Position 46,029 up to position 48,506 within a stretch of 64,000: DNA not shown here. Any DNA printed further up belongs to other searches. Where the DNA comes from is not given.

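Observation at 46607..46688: Palindromic heptamer-word element inserted in-frame in the conserved tRNA-modification gene mnmG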

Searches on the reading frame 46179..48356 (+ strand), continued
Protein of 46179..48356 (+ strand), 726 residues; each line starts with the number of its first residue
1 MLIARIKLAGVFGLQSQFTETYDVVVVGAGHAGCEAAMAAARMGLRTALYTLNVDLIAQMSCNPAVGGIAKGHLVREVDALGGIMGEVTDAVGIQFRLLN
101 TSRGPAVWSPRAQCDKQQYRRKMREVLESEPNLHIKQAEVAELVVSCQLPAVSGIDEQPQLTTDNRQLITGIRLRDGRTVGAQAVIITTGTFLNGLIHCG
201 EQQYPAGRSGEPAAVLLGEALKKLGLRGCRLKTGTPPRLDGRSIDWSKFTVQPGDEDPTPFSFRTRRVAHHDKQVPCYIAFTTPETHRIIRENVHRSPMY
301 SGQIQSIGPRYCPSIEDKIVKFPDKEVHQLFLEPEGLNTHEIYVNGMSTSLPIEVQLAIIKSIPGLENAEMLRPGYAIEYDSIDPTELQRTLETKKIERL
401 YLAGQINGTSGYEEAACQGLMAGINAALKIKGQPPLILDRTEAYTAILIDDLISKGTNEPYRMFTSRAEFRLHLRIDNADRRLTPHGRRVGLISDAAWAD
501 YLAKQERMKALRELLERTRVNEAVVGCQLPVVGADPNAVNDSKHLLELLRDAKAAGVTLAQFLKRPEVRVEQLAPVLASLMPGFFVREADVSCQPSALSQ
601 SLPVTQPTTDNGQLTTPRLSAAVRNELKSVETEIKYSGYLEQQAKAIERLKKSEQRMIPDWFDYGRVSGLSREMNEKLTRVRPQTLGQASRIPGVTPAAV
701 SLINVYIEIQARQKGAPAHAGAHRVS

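Call 55: predict_structure(alignment_id=A2)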
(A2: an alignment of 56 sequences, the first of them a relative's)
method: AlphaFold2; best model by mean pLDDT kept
length: 726 residues; sequences in the alignment: 56
mean_pLDDT: 55.8   pTM: 0.45
mean pLDDT of the five models: 55.8, 54.8, 53.9, 49.9, 48.7
residues with pLDDT >= 90: 64; 70-90: 176; 50-70: 150; < 50: 336
segments of 3 or more residues with pLDDT < 50: 1-3, 5-14, 60-114, 148-165, 191-215, 227-281, 295-351, 370-391, 406-410, 438-443, 445-492, 532-534, 589-615
pLDDT, mean of each block of 10 residues (from residue 1): 40 60 83 78 87 61 35 32 27 22 23 46 68 83 63 37 50 84 79 29 26 49 50 28 31 28 23 34 58 48 24 31 39 35 41 59 62 30 40 59 51 62 78 61 45 36 34 33 41 63 86 94 78 59 87 94 92 91 77 35 38 53 87 77 58 77 81 79 80 69 76 69 52
secondary structure, 60 per line:
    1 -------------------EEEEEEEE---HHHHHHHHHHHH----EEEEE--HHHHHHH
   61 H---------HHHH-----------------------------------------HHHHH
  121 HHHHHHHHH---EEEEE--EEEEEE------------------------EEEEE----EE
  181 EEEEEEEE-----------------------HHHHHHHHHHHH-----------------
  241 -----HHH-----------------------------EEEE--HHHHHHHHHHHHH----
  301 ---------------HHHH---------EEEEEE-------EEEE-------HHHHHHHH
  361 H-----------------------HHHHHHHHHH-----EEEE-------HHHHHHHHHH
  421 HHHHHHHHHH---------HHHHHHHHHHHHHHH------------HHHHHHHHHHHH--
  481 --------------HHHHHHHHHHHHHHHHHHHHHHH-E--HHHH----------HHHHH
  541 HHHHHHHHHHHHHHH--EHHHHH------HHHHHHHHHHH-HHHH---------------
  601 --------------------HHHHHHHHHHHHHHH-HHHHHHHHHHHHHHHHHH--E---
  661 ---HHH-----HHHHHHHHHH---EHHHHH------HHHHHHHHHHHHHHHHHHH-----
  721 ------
elements in order (helices of 4 or more, strands of 3 or more residues): E20-27 H31-42 E47-51 H54-61 H71-74 H116-129 E133-137 E140-145 E170-174 E179-188 H212-223 E278-281 H284-296 H316-319 E329-334 E342-345 H353-361 H385-394 E400-403 H411-430 H440-454 H467-478 H495-517 H522-525 H536-555 H559-563 H570-580 H582-585 H621-635 H637-654 H672-681 H686-690 H697-715
